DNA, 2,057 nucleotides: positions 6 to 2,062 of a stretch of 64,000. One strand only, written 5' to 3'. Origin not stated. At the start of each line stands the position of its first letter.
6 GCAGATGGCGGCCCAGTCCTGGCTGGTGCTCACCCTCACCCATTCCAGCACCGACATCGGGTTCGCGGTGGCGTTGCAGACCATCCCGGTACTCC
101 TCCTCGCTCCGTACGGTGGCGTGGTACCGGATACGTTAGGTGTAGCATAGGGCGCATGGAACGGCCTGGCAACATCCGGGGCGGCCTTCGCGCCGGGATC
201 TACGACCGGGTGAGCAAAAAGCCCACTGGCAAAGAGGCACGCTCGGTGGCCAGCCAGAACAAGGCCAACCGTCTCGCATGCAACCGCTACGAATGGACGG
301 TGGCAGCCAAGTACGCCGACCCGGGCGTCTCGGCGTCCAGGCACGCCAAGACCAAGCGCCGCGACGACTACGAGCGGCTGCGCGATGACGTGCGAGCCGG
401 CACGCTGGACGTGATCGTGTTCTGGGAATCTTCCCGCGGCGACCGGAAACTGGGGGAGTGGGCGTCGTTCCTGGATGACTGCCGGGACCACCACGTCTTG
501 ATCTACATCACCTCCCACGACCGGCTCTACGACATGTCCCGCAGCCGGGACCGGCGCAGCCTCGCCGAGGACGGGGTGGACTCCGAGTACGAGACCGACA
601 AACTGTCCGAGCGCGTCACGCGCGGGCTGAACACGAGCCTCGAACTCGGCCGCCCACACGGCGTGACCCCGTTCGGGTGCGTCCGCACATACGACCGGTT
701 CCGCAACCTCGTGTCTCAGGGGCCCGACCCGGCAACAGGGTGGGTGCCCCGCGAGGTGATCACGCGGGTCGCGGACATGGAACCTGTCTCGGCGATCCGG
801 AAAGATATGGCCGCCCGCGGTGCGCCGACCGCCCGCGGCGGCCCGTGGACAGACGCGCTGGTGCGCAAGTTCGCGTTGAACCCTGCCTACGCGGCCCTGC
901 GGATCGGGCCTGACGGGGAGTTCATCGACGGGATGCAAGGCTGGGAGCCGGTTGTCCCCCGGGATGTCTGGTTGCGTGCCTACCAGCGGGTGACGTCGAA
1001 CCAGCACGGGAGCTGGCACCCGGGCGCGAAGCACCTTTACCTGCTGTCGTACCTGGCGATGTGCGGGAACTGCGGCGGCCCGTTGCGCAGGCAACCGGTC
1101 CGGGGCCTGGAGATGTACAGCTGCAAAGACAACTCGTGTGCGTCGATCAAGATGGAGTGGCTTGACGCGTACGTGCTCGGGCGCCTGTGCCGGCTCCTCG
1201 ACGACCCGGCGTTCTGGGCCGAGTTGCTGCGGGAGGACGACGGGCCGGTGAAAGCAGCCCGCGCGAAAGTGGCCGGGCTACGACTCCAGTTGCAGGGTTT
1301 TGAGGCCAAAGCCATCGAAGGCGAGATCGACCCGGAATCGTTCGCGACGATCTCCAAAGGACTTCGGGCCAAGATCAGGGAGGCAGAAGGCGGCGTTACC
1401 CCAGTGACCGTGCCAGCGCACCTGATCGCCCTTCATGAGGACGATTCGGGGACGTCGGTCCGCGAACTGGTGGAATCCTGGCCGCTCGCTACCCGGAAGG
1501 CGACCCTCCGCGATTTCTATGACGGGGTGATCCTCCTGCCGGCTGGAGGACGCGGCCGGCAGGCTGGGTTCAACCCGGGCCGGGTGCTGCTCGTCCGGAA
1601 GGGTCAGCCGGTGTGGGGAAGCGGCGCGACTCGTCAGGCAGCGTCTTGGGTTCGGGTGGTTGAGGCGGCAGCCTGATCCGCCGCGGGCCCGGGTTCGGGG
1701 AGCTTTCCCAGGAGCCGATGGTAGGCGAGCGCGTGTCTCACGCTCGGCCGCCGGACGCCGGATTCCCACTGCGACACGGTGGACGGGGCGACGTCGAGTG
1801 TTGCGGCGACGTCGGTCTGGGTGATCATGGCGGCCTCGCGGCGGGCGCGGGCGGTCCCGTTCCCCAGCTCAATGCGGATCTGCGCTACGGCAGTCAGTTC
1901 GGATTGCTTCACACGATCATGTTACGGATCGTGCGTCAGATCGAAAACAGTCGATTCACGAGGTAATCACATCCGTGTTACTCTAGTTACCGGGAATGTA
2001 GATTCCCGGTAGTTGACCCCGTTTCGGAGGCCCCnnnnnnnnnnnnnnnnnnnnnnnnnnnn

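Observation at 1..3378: Element boundary inside an MFS-transporter gene; serine and tyrosine recombinases side by side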

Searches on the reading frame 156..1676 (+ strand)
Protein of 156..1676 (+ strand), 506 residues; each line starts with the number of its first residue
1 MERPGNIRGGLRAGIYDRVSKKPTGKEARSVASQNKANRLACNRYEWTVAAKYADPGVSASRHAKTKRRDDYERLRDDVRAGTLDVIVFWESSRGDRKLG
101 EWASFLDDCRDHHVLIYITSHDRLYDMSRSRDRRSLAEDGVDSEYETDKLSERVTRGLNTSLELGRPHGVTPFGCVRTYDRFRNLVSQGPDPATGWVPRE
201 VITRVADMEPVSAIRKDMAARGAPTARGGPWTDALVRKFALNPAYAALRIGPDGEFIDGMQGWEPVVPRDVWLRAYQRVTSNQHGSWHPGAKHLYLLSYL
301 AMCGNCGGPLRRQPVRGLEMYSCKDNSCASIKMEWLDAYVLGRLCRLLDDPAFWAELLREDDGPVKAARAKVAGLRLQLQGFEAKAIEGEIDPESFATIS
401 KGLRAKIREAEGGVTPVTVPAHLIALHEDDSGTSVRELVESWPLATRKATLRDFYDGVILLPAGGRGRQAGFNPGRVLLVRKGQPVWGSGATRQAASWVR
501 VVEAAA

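Call 9: search_protein_families(library=pfam, proteins=[window:156-1673:+], max_evalue=0.01)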
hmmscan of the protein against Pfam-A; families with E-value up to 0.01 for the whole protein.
window:156-1673:+ (506 aa): 3 families
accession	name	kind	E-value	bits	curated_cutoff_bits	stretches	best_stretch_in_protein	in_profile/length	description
PF00239.26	Resolvase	-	6.2e-17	62.5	23.3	1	15-160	3-138/145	Resolvase, N terminal domain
PF07508.19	Recombinase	-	6e-05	23.7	21.1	1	194-280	3-100/102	Recombinase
PF13408.12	Zn_ribbon_recom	-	0.0012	19.6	25.3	1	296-344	1-57/58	Recombinase zinc beta ribbon domain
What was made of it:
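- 156..1676 (+): Large serine integrase, 506 aa. Resolvase 62.5 bits, Recombinase 23.7 bits, and Zn_ribbon_recom 19.6 bits (below the cut-off) (call 9).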

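Call 11: search_dna_similar(query=window:156-1673:+, collection=phages, mode=protein, max_rows=20)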
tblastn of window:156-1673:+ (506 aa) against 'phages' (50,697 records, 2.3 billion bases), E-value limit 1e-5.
Records with a match: 260; places in all: 260; records where one place covers at least 80% of the query: 125.
Best place of each record, by identity: <60% 260.
By first word of the organism name: Mycobacterium 72; Streptomyces 54; Streptococcus 44; Gordonia 36; Bacillus 13; Lactococcus 10; Bacteriophage 7; Rhodococcus 5; Faecalibacterium 3; Lactobacillus 3; and 9 more.
By host as written in the record: Mycobacterium smegmatis mc2 155 56; Gordonia terrae 3612 28; - 19; Streptomyces griseus ATCC 10137 18; Streptomyces coelicolor 10; Mycobacterium smegmatis mc2155 5; Mycobacterium smegmatis mc#155 5; Streptomyces griseofuscus ATCC 23916 5; and 79 more.
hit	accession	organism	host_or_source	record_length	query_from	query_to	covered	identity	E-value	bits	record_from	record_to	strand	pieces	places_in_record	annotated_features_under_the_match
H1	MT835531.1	Bacteriophage sp.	human fecal samples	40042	7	490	96%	34.7%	5e-55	205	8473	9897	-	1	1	record has no annotation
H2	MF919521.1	Gordonia phage Lysidious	Gordonia terrae 3612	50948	11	466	90%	31.9%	1e-43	171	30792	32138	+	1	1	serine integrase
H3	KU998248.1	Gordonia phage Utz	soil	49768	11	469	91%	31.5%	3e-42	167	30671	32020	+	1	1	33: serine integrase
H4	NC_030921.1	Gordonia phage Utz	soil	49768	11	469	91%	31.5%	3e-42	167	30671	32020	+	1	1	33: integrase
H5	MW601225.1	Gordonia phage ZiggyZoo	Gordonia terrae 3612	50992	11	466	90%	31.7%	2e-44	173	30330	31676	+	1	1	38: serine integrase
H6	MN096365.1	Gordonia phage Samba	Gordonia terrae 3612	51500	11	466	90%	31.7%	3e-43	170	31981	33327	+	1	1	38: serine integrase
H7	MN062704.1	Gordonia phage JuJu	Gordonia terrae 3612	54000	11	466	90%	31.5%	3e-42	167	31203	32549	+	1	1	41: serine integrase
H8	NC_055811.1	Gordonia phage JuJu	Gordonia terrae 3612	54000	11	466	90%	31.5%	3e-42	167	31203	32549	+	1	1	41: integrase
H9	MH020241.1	Gordonia phage Fenry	Gordonia terrae NRRL B-16283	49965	11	469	91%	31.3%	3e-41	164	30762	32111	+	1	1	37: serine integrase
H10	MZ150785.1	Gordonia phage Jalammah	Gordonia terrae 3612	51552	11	469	91%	31.3%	3e-41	164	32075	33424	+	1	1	42: serine integrase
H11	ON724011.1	Gordonia phage Malachai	Gordonia terrae 3612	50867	11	466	90%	31.5%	1e-42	168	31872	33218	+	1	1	38: serine integrase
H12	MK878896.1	Gordonia phage Begonia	Gordonia terrae 3612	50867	11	466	90%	31.5%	1e-42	168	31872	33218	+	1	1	38: serine integrase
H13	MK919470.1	Gordonia phage Mellie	Gordonia terrae 3612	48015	11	466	90%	31.3%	6e-42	166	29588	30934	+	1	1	37: serine integrase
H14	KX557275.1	Gordonia phage CarolAnn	Gordonia terrae 3612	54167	11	469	91%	30.9%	1e-40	162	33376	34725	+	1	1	40: serine integrase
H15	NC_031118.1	Gordonia phage CarolAnn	Gordonia terrae 3612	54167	11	469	91%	30.9%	1e-40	162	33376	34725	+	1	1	40: integrase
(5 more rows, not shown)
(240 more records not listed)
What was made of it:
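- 156..1676 (+): 31-35% identity to annotated Gordonia phage serine integrases (call 11).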

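Call 13: find_encoding_contigs(protein=window:156-1676:+, flank=10000, max_places=10)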
Protein window:156-1676:+ (506 aa): no gene with exactly this product is on record in the collection.

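Call 18: find_homologous_proteins(query=window:156-1673:+, max_evalue=1e-20)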
Query window:156-1673:+ (506 aa): 278 proteins with E <= 1e-20 among 8000 candidates; the best 120 are listed.
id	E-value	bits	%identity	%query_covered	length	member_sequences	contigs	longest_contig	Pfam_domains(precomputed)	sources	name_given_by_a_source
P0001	0.0e+0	1169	100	100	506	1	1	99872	PF00239.27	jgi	jgi:DNA invertase Pin-like site-specific DNA recombinase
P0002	9.4e-152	524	52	94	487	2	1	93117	PF07508.20,PF00239.27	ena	-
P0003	2.3e-128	447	46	94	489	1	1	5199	PF07508.20,PF00239.27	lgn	-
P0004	1.4e-113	398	48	92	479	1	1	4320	PF07508.20,PF00239.27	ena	-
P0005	9.2e-106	373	44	93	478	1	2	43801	PF07508.20,PF00239.27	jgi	jgi:site-specific DNA recombinase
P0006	8.7e-104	366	44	93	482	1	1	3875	PF07508.20,PF00239.27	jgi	jgi:site-specific DNA recombinase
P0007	2.5e-97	345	43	92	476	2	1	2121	PF07508.20,PF00239.27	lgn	-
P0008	8.9e-97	343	42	93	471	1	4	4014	PF07508.20,PF00239.27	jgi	jgi:site-specific DNA recombinase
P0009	3.4e-83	298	41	94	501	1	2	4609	PF07508.20,PF00239.27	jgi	-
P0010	2.5e-80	289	41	82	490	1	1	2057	PF07508.20,PF00239.27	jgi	jgi:site-specific DNA recombinase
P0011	4.1e-79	285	40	94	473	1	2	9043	PF07508.20,PF00239.27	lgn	-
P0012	7.1e-78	281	37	94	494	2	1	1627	PF07508.20,PF00239.27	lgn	-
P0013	9.0e-78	280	39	93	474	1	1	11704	PF07508.20,PF00239.27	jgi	jgi:site-specific DNA recombinase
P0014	1.3e-77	280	42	78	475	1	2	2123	PF07508.20,PF00239.27,PF13408.13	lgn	-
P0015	3.3e-77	278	39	93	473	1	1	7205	PF07508.20,PF00239.27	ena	-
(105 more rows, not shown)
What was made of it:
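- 156..1676 (+): The nearest relative is 52% identical (call 18).
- Closest known: phiC31/Bxb1-type large serine integrases of actinophages. Different: The best relative of any kind is 52% identical (call 18).
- The source is a JGI metagenome contig (call 18).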

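Call 19: find_encoding_contigs(protein=P0001, flank=10000, max_places=5)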
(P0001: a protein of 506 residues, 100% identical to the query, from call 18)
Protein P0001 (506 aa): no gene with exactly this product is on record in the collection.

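Call 20: find_encoding_contigs(protein=P0002, flank=10000, max_places=5)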
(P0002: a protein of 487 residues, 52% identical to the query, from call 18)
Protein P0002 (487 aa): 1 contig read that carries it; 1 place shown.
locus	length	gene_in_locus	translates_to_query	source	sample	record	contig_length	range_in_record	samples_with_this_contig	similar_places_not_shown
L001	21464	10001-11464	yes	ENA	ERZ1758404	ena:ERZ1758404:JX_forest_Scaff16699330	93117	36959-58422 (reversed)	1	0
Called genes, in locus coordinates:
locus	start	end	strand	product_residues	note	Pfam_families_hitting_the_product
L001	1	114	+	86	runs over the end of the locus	-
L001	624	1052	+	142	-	PF06210:DUF1003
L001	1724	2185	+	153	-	-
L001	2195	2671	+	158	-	-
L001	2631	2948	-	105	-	-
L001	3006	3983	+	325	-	PF01183:Glyco_hydro_25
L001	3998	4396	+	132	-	-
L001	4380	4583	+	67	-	-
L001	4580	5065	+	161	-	-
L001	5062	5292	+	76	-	PF18929:DUF5678 (weak)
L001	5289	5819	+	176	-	-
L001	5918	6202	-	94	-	-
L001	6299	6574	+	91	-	-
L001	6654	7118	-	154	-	-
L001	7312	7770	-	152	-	-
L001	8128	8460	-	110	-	-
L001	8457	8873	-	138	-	-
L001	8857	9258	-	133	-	-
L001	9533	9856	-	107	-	-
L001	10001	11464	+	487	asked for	PF00239:Resolvase, PF07508:Recombinase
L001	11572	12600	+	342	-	PF00589:Phage_integrase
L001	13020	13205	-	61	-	-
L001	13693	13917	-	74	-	-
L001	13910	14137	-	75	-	-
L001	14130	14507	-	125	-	-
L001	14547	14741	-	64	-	-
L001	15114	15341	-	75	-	-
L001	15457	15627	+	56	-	-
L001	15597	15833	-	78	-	PF13560:HTH_31 (faint), PF13443:HTH_26 (weak)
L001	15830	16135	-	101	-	-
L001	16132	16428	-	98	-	-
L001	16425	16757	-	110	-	-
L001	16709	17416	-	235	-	PF19563:DUF6085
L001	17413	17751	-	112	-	PF03819:MazG (weak)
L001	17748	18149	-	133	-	PF02026:RyR (weak)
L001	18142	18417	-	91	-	-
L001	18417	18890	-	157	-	-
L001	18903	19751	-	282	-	-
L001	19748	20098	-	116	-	-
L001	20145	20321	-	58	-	-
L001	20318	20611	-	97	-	-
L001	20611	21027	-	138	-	PF00436:SSB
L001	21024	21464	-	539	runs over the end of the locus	PF13481:AAA_25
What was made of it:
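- The nearest integrase relative (52% identity, L001) sits in the unintegrated configuration, with lysis genes upstream (call 20).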

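Call 21: search_protein_families(library=ncbifam, proteins=[window:156-1673:+], max_evalue=0.01)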
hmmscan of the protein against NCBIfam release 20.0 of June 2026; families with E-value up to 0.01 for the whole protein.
window:156-1673:+ (506 aa): 3 families
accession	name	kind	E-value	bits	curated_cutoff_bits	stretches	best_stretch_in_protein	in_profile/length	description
NF041201.1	recomb_XisF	equivalog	2.2e-10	40.1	375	1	65-315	42-312/465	fdxN element excision recombinase XisF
NF047344.1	SCCmet_CcrA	equivalog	1.8e-08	33.9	700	1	28-166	15-147/442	cassette chromosome recombinase CcrA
NF047343.1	SCCmet_CcrB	equivalog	2.6e-07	29.7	900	1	12-184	8-174/542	cassette chromosome recombinase CcrB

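Call 28: find_related_loci(query=A2, collection=metagenome_contigs, flank=10000)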
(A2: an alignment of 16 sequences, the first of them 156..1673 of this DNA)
Query A2 (506 aa) in metagenome_contigs; peptide patterns used: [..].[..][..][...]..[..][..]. (x = any residue, [..] = any of these).
376 stretches matched a pattern; 67 encode a relative of the query (tblastn E <= 1e-3); 67 distinct loci.
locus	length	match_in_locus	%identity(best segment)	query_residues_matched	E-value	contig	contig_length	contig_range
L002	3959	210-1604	41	8-483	5e-92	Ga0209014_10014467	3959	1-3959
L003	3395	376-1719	42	12-470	1e-89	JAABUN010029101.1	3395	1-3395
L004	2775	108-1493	41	12-484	1e-90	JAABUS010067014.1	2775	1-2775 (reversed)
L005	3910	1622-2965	42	12-470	5e-87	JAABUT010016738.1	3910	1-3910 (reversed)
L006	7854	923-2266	41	12-470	3e-86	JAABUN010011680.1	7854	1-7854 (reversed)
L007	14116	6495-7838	42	12-470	2e-85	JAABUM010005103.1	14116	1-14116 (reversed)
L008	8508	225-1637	40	12-493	3e-83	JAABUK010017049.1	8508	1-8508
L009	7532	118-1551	40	11-483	2e-82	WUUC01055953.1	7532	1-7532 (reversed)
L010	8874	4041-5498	38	12-479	5e-81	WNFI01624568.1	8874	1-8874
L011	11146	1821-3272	37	12-479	6e-81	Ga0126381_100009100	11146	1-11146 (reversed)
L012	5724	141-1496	42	8-470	3e-81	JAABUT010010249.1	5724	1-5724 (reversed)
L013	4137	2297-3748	37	12-479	3e-81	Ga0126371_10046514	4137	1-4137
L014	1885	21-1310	39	13-448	1e-83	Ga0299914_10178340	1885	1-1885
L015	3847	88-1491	37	8-464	9e-79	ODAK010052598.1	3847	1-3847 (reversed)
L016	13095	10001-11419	39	4-483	2e-75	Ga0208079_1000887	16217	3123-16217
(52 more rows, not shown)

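Call 79: search_protein_families(library=pfam, proteins=[L001:11572-12597:+], max_evalue=0.001)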
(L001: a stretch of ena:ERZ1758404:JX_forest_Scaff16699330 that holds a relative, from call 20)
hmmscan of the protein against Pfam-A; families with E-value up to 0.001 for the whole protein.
L001:11572-12597:+ (342 aa): 2 families
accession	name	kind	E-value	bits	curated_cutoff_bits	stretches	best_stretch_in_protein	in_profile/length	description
PF00589.27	Phage_integrase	-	9.7e-08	32.4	27.1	1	138-327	8-167/172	Phage integrase family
PF02899.23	Phage_int_SAM_1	-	7.8e-05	23.3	22.3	1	30-98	11-79/83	Phage integrase, N-terminal SAM-like domain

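Call 80: search_solved_structures(query=L001:11572-12597:+, max_evalue=0.01)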
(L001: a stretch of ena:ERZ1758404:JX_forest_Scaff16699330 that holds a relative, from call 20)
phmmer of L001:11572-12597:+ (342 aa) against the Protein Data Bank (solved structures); distinct sequences matched with E-value up to 0.01: 17.
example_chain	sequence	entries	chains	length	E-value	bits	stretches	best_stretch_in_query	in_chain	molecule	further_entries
7rhz_B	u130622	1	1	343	2.1e-14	56.7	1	45-334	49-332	Recombinase cre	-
1pvp_A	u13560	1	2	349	2.8e-13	53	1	45-334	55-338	Recombinase cre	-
1crx_A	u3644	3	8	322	3e-13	52.9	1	45-334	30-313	Cre recombinase | Recombinase cre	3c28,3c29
1xns_A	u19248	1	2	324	3.1e-13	52.9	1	45-334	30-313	Recombinase CRE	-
7rhy_A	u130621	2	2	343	3.3e-13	52.8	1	45-334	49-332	Recombinase cre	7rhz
1pvq_A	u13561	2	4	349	3.6e-13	52.7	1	45-334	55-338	Recombinase cre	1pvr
1nzb_A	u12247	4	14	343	3.7e-13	52.6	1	45-334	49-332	Cre recombinase | PROTEIN (CRE RECOMBINASE) | Recombinase cre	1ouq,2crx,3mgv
1q3u_A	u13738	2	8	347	3.9e-13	52.5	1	45-334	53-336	Cre recombinase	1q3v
1kbu_A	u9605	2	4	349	4e-13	52.5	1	45-334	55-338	CRE RECOMBINASE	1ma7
2hof_A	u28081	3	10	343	5.2e-13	52.1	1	45-334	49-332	Recombinase cre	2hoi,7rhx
4crx_A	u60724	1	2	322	7.4e-13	51.6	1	45-334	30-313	PROTEIN (CRE RECOMBINASE)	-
1xo0_A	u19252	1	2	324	7.6e-13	51.6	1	45-334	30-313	Recombinase CRE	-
3crx_A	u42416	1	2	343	9.3e-13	51.3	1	45-334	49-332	CRE RECOMBINASE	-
1drg_A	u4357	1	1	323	1e-12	51.1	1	45-334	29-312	CRE RECOMBINASE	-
1f44_A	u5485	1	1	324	1e-12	51.1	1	45-334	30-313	CRE RECOMBINASE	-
5crx_A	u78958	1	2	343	1.3e-12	50.8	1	45-334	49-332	PROTEIN (BACTERIOPHAGE P1 CRE GENE)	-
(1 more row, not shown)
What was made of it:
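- On Cre/lox-type phage or plasmid resolution cassette (a functional class): The L001 protein in the same slot does match Cre (call 80).
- Closest known: Cre/loxP of phage P1. Same: A true Cre homologue fills the same slot in the related phage L001 (call 80).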

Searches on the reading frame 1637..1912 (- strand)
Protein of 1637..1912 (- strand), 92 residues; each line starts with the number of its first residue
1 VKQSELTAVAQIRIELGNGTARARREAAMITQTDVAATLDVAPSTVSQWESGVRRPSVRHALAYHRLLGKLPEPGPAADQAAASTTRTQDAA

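Call 9: search_protein_families(library=pfam, proteins=[window:1637-1912:-], max_evalue=0.01)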
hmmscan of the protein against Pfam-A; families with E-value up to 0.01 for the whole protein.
window:1637-1912:- (92 aa): 6 families
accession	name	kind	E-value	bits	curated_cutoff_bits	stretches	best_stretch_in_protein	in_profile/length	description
PF01381.28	HTH_3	-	6.5e-13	48.9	23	1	22-70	2-50/55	Helix-turn-helix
PF13560.12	HTH_31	-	1.3e-07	32.2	27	1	21-69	6-55/64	Helix-turn-helix domain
PF01325.25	Fe_dep_repress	-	0.0033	18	26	1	26-48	19-41/60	Iron dependent repressor, N-terminal DNA binding domain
PF14549.12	P22_Cro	-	0.0039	17.4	30.2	1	32-50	12-30/60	DNA-binding transcriptional regulator Cro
PF12844.13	HTH_19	-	0.0083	16.5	30.2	0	23-68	7-51/64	Helix-turn-helix domain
PF13384.12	HTH_23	-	0.0084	16.3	24.6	0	27-49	15-37/50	Homeodomain-like domain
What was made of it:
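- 1634..1912 (-): XRE-type HTH protein, 92 aa, divergent from the tyrosine recombinase. Its last 14 codons overlap the integrase 3' end. HTH_3 E 6.5e-13 (call 9).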

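Call 21: search_protein_families(library=ncbifam, proteins=[window:1637-1912:-], max_evalue=0.01)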
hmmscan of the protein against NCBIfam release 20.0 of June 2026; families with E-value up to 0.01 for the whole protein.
window:1637-1912:- (92 aa): 8 families
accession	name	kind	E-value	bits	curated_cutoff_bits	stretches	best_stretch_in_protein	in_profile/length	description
NF047542.1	telomere_Tap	equivalog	5.8e-11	41.8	600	1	13-86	13-87/695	telomere-associated protein Tap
NF007257.0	PRK09706.1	subfamily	9.8e-05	22.2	101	1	22-63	11-52/135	transcriptional repressor DicA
NF040522.1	VC1465_fam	subfamily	0.00016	21.7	70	1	22-55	2-35/111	VC1465 family Xer recombination activation factor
TIGR03070.1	couple_hipB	subfamily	0.00022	21.1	71.65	1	22-69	8-55/58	type II toxin-antitoxin system Y4mF family antitoxin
TIGR03830.1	CxxCG_CxxCG_HTH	subfamily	0.00047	20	61.8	1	20-60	69-109/127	type II TA system antitoxin MqsA family protein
NF041951.1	phage_RstR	subfamily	0.003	17.8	80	1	24-60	10-46/108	RstR family transcriptional repressor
NF041265.1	NadS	equivalog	0.0039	17.5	60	1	21-59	35-73/94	NadS family protein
NF033787.1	HTH_BldC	subfamily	0.0076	16.1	77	0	29-54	2-27/49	BldC family transcriptional regulator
